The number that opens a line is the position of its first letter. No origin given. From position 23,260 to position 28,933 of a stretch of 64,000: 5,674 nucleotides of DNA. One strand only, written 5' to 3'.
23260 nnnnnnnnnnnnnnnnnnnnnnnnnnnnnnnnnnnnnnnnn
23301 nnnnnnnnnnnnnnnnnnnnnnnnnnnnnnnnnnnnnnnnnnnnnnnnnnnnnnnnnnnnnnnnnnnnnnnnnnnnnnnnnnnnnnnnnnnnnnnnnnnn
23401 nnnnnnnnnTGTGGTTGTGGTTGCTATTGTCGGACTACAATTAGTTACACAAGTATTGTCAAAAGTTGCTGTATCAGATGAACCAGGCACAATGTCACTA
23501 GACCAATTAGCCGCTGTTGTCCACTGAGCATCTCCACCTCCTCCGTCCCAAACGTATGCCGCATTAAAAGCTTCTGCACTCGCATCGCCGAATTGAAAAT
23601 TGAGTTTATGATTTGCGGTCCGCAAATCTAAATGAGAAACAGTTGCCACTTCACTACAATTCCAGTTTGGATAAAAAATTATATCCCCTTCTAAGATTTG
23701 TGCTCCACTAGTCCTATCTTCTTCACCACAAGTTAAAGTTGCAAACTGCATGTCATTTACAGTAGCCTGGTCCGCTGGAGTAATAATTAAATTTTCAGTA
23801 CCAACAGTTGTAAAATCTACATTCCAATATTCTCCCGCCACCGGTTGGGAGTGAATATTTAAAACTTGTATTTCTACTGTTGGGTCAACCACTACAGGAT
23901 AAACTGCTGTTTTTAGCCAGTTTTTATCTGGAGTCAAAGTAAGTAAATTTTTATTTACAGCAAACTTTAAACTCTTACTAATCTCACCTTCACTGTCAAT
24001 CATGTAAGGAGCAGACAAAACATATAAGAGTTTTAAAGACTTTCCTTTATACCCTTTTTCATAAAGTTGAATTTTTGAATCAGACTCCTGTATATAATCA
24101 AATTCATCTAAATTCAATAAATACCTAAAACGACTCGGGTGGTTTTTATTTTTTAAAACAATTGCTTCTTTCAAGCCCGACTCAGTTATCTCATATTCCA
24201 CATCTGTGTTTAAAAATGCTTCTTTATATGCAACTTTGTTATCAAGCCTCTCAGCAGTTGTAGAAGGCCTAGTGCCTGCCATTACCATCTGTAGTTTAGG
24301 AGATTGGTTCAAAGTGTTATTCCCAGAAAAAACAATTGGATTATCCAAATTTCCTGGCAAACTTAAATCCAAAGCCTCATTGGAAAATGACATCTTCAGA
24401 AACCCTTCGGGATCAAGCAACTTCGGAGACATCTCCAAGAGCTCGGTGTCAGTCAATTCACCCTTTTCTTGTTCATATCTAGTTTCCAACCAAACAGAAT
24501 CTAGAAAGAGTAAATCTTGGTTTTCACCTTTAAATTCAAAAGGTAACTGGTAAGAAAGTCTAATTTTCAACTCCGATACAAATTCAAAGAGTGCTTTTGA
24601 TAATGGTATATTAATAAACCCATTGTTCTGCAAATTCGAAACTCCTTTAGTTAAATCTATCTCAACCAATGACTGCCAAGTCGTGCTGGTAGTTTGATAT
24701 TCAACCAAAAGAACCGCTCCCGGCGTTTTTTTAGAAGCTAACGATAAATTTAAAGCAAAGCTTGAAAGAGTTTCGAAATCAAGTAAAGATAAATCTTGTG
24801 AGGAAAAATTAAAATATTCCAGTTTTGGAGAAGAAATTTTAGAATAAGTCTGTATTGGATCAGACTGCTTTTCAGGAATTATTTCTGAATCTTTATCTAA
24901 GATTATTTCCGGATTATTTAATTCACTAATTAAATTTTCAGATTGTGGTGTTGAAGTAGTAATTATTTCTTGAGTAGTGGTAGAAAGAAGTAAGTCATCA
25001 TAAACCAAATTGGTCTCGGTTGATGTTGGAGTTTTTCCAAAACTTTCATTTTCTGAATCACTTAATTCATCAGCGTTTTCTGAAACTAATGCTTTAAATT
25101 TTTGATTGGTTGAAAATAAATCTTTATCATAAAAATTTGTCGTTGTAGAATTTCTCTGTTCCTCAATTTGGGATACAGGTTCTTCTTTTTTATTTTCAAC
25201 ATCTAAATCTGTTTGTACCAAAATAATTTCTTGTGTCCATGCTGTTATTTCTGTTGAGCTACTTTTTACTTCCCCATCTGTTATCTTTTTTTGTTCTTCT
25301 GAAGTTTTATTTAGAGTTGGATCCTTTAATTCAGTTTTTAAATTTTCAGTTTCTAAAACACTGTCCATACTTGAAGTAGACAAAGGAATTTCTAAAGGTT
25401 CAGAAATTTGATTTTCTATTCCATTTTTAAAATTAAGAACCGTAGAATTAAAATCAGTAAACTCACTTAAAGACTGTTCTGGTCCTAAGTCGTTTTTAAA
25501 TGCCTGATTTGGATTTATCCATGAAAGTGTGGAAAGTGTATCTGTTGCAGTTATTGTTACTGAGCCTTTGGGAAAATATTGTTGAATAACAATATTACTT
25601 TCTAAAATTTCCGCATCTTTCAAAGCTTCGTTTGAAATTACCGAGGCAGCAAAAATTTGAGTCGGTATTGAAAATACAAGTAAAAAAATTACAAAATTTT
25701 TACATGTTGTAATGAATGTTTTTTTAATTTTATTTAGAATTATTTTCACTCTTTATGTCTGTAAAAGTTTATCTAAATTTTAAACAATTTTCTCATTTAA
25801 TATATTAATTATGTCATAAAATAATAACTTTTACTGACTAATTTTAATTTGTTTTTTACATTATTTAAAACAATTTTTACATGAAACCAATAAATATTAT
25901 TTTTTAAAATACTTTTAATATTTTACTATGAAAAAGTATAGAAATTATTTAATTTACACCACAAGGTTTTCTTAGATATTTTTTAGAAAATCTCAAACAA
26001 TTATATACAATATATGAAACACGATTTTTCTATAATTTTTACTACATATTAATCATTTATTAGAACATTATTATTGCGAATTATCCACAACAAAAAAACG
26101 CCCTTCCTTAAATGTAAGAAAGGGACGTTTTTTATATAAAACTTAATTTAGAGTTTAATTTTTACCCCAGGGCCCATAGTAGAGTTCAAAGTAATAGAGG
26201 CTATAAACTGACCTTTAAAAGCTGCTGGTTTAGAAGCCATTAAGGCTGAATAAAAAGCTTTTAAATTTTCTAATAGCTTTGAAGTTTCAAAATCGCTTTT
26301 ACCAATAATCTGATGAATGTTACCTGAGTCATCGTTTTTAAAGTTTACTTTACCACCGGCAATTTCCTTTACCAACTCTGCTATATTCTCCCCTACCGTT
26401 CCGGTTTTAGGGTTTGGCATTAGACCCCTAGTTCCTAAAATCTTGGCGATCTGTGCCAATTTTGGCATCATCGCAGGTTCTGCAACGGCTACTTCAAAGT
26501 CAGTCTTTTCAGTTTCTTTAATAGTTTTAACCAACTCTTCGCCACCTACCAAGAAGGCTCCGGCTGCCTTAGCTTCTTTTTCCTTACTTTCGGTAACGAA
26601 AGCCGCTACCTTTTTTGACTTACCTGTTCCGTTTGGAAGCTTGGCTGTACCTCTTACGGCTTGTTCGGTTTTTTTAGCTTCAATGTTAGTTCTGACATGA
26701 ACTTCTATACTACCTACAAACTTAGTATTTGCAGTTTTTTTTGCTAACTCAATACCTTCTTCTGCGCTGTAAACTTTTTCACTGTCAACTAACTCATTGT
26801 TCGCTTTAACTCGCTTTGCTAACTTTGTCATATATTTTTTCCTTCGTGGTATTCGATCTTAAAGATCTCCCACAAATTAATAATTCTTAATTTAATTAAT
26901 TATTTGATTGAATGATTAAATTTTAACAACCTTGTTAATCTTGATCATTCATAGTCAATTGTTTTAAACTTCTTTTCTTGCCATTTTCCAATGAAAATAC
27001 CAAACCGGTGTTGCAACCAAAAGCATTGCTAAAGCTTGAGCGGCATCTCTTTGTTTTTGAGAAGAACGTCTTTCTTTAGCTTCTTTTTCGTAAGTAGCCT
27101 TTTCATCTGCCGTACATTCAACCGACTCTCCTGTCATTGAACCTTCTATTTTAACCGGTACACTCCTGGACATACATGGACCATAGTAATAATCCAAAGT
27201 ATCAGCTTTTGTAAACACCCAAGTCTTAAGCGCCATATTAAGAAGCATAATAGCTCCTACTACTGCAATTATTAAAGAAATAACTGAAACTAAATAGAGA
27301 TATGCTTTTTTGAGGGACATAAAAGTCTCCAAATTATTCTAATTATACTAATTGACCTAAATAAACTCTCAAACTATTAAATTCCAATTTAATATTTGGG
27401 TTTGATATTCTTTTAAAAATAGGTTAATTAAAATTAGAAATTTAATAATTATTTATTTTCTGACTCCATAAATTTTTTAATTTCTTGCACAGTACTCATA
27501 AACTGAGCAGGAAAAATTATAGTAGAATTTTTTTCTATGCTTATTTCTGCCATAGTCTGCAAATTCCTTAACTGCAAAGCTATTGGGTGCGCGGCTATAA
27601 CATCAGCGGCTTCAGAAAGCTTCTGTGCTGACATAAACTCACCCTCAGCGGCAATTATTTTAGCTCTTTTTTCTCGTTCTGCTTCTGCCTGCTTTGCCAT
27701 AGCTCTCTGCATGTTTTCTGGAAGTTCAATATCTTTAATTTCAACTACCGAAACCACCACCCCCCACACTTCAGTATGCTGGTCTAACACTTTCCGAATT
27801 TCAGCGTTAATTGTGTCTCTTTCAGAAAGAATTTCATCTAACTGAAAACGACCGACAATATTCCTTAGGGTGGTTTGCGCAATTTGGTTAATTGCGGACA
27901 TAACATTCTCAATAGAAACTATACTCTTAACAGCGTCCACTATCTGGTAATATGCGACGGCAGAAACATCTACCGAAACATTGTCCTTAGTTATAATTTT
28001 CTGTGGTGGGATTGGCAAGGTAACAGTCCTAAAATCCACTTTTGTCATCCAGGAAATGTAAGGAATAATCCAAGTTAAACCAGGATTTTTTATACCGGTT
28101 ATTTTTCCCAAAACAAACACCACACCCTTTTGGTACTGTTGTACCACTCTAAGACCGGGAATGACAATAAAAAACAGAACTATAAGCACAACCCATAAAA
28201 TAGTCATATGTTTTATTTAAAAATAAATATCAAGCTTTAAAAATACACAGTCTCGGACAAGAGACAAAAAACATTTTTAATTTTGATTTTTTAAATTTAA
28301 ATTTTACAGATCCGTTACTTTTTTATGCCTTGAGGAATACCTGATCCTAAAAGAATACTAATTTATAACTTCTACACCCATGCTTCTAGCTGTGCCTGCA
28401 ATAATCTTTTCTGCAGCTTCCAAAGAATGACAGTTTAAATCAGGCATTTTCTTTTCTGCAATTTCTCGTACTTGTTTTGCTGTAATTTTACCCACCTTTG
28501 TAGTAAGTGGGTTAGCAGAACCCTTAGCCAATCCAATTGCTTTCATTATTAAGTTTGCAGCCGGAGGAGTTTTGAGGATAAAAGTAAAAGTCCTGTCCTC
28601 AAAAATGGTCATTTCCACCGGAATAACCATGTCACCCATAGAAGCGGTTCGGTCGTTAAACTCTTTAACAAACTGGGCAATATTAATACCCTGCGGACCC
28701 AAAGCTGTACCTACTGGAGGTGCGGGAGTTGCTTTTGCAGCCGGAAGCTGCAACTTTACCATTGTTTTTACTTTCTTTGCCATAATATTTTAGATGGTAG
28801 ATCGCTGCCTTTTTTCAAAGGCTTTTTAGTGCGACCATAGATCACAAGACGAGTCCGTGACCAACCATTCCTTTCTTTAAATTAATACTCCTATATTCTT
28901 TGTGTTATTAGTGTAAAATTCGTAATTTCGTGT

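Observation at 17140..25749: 2869-aa giant surface protein with modular repeats, LamG domain and a C-terminal membrane-anchor module duplicated as a stand-alone gene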

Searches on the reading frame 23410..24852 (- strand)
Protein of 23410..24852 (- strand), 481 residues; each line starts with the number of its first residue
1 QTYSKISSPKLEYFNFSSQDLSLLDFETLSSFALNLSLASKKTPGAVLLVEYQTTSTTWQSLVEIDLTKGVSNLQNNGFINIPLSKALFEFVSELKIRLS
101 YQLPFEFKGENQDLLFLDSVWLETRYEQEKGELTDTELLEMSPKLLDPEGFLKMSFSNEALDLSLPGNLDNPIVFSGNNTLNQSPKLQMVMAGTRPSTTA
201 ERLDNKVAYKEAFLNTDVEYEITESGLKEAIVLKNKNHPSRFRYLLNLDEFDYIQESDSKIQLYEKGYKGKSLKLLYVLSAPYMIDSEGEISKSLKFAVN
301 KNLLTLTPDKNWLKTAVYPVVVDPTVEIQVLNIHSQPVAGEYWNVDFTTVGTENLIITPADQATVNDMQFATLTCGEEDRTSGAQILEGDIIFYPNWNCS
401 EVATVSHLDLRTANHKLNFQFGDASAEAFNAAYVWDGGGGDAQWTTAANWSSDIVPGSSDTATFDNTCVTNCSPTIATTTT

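Call 48: search_protein_families(library=pfam, proteins=[window:23410-24852:-], max_evalue=1)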
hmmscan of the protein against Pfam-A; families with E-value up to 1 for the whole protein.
window:23410-24852:- (481 aa): 0 families

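Call 50: find_homologous_proteins(query=window:23470-24852:-, max_evalue=0.00001)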
Query window:23470-24852:- (461 aa): 7 proteins with E <= 0.00001 among 8000 candidates.
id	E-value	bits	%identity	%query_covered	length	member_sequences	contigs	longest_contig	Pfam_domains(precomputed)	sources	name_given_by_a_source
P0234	2.0e-121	424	48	93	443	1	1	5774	-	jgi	jgi:hypothetical protein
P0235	7.1e-103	363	42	94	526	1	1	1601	-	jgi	jgi:hypothetical protein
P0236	3.0e-56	209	43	52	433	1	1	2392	-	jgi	-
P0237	5.1e-51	192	42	51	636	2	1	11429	PF21722.5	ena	-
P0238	1.9e-35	141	31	53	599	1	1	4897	-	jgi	jgi:hypothetical protein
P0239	5.3e-11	60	29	36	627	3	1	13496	-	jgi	-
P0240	9.1e-7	46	65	5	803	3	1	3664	-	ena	-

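Call 59: predict_structure(alignment_id=A2)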
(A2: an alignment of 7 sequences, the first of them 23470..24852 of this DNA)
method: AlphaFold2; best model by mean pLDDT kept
length: 461 residues; sequences in the alignment: 7
mean_pLDDT: 67.1   pTM: 0.45
mean pLDDT of the five models: 67.1, 66.8, 66.6, 66.3, 66.1
residues with pLDDT >= 90: 12; 70-90: 235; 50-70: 130; < 50: 84
segments of 3 or more residues with pLDDT < 50: 1-3, 18-23, 109-111, 128-132, 148-152, 179-182, 324-337, 362-368, 431-461
pLDDT, mean of each block of 10 residues (from residue 1): 47 53 59 83 85 86 88 67 85 84 66 69 62 62 52 53 72 67 68 70 76 84 67 85 85 80 79 68 78 76 84 86 45 43 61 70 48 77 75 76 68 61 58 28 28 26 34
secondary structure, 60 per line:
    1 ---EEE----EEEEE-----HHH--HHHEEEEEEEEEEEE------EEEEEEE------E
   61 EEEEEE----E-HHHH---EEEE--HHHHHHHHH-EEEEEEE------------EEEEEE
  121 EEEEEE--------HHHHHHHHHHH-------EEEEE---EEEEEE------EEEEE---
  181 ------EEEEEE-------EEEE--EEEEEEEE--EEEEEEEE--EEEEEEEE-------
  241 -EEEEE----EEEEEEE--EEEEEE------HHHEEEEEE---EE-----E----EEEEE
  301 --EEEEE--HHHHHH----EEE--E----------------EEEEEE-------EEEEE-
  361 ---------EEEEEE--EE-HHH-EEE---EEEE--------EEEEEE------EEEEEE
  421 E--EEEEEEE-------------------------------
elements in order: E4-6 E11-15 E29-40 E47-53 E60-66 H73-76 E80-83 H86-94 E96-102 E115-126 H135-145 E153-157 E161-166 E173-177 E187-192 E200-203 E206-213 E216-223 E226-233 E242-246 E251-257 E260-265 E275-280 E296-300 E303-307 H310-315 E320-322 E342-347 E355-359 E370-375 E385-387 E391-394 E403-408 E415-421 E424-430
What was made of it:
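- Tried and rejected: AF2 of the N-terminal head with a 7-sequence alignment reached only pLDDT 67 (call 59).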

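Call 65: fold_search(model_id=the predicted structure, library=pdb)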
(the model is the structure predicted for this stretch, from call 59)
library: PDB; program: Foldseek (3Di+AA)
matches with E <= 10: 1497; with E <= 0.001: 4
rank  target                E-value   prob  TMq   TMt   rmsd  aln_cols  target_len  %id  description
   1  8h3u_A                3.8e-04  0.80  0.15  0.13  22.9       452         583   10  Inhibitor-bound EP, polyA model (released 2022-11-23)
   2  6lxh_C                4.9e-04  0.96  0.15  0.21  19.8       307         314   10  Staphylococcus aureus surface protein-sdrc (released 2020-04-22)
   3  6lxs                  6.4e-04  0.87  0.13  0.18  18.4       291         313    8  CWA protein-SdrC (released 2020-04-22)
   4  8dv6_A                8.7e-04  0.16  0.10  0.11  24.9       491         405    6  Zika virus envelope protein structure in complex with a potent Human mAb (released 2023-01-04)
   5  5n0a_A                1.1e-03  0.16  0.09  0.10  25.6       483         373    8  Crystal structure of A259C covalently linked dengue 2 virus envelope glycoprotein dimer in complex with the Fab fragme (released 2017-06-07)
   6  9vjj_B                1.1e-03  0.99  0.17  0.24  16.9       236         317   13  Crystal Structure of human Latent TGF-beta1 in complex with SOF10 (released 2026-02-04)
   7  6leb_A                1.5e-03  0.87  0.16  0.22  20.7       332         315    9  Staphylococcus aureus surface protein SdrC mutant-P366H (released 2020-11-25)
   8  6lxh_B                1.9e-03  0.75  0.14  0.20  18.3       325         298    9  Staphylococcus aureus surface protein-sdrc (released 2020-04-22)
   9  8v2b_C                1.9e-03  0.20  0.11  0.08  25.6       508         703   12  Cryo-EM structure of mouse type II OSM receptor complex: model for full extracellular assembly (released 2024-11-20)
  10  7uaf_D                2.1e-03  0.75  0.14  0.12  19.3       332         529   10  Human meprin alpha inhibitory complex with compound 10d (N~3~,N~3~-bis[(2H-1,3-benzodioxol-5-yl)methyl]-N-hydroxy-beta (released 2022-11-02)
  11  4je0_A                2.1e-03  0.66  0.14  0.18  18.1       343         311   11  Structures of SdrD from Staphylococcus aureus reveal the molecular mechanism of how the cell surface receptors recogni (released 2013-06-19)
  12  9vvr_S                3.0e-03  0.09  0.09  0.06  33.8       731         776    9  Structure of the bacteriophage E1004 tail (released 2025-11-12)
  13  6nip_E                3.3e-03  0.12  0.09  0.10  25.9       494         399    6  Crystal structure of a human anti-ZIKV-DENV neutralizing antibody MZ1 in complex with ZIKV E glycoprotein (released 2019-12-25)
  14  6lxh_A                3.5e-03  0.80  0.16  0.23  20.2       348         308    9  Staphylococcus aureus surface protein-sdrc (released 2020-04-22)
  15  4igb_B                3.9e-03  0.72  0.19  0.20  19.7       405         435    7  Crystal structure of the N-terminal domain of the Streptococcus gordonii adhesin Sgo0707 (released 2013-06-05)
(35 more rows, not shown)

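Call 69: search_protein_families(library=ncbifam, proteins=[window:23410-24852:-], max_evalue=1)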
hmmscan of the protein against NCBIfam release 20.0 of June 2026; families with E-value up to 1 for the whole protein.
window:23410-24852:- (481 aa): 0 families

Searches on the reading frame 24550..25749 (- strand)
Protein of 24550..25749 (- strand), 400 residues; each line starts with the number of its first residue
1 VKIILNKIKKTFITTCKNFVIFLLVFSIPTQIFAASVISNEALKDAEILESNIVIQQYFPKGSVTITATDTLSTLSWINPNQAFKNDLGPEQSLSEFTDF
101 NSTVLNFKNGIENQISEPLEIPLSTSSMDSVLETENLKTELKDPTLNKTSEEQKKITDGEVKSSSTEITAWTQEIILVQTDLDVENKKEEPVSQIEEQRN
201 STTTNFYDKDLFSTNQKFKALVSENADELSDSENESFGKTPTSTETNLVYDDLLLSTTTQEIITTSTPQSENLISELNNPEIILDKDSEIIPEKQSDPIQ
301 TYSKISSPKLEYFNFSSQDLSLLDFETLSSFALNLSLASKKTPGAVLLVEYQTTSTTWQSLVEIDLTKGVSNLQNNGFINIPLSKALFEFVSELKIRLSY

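Call 48: search_protein_families(library=pfam, proteins=[window:24550-25749:-], max_evalue=1)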
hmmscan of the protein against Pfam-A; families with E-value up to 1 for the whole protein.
window:24550-25749:- (400 aa): 1 family
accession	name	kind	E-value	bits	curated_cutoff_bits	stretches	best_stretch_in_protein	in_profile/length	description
PF01503.22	PRA-PH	-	0.029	15.2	21.3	1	194-244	7-49/86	Phosphoribosyl-ATP pyrophosphohydrolase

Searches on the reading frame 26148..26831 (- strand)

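Call 9: search_protein_families(library=pfam, proteins=[window:26148-26831:-], max_evalue=0.01)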
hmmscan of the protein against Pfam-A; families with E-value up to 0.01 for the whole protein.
window:26148-26831:- (227 aa): 1 family
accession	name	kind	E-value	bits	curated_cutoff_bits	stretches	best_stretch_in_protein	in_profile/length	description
PF00687.26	Ribosomal_L1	-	1.6e-52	178.4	32.2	1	31-221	2-198/198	Ribosomal protein L1p/L10e family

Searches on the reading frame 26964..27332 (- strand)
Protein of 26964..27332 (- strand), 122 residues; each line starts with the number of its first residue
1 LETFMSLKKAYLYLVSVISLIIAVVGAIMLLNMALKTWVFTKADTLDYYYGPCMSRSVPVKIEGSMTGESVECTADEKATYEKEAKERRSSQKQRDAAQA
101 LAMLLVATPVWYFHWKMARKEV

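Call 9: search_protein_families(library=pfam, proteins=[window:26964-27332:-], max_evalue=0.01)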
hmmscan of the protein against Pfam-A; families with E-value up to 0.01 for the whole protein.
window:26964-27332:- (122 aa): 1 family
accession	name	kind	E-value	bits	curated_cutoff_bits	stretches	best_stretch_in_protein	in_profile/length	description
PF18920.5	DUF5671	-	4.1e-12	46.5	28.4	2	92-119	41-67/132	Domain of unknown function (DUF5671)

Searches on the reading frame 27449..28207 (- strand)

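Call 9: search_protein_families(library=pfam, proteins=[window:27449-28207:-], max_evalue=0.01)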
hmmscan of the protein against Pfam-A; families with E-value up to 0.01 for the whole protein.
window:27449-28207:- (252 aa): 2 families
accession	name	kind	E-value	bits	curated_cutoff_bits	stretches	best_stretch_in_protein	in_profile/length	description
PF01145.31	Band_7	-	1.3e-42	146.3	23.6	1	21-190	2-175/176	SPFH domain / Band 7 family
PF13421.11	Band_7_1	-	0.00043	20.4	24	1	94-175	125-208/211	SPFH domain-Band 7 family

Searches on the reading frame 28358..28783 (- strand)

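Call 9: search_protein_families(library=pfam, proteins=[window:28358-28783:-], max_evalue=0.01)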
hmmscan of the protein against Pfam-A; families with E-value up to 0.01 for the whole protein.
window:28358-28783:- (141 aa): 2 families
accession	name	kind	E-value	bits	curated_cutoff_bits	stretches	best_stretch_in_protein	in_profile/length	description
PF00298.24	Ribosomal_L11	-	3e-29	101.7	21.4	1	71-139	1-69/69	Ribosomal protein L11, RNA binding domain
PF03946.19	Ribosomal_L11_N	-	3.9e-25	87.8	32.9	1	9-66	1-58/58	Ribosomal protein L11, N-terminal domain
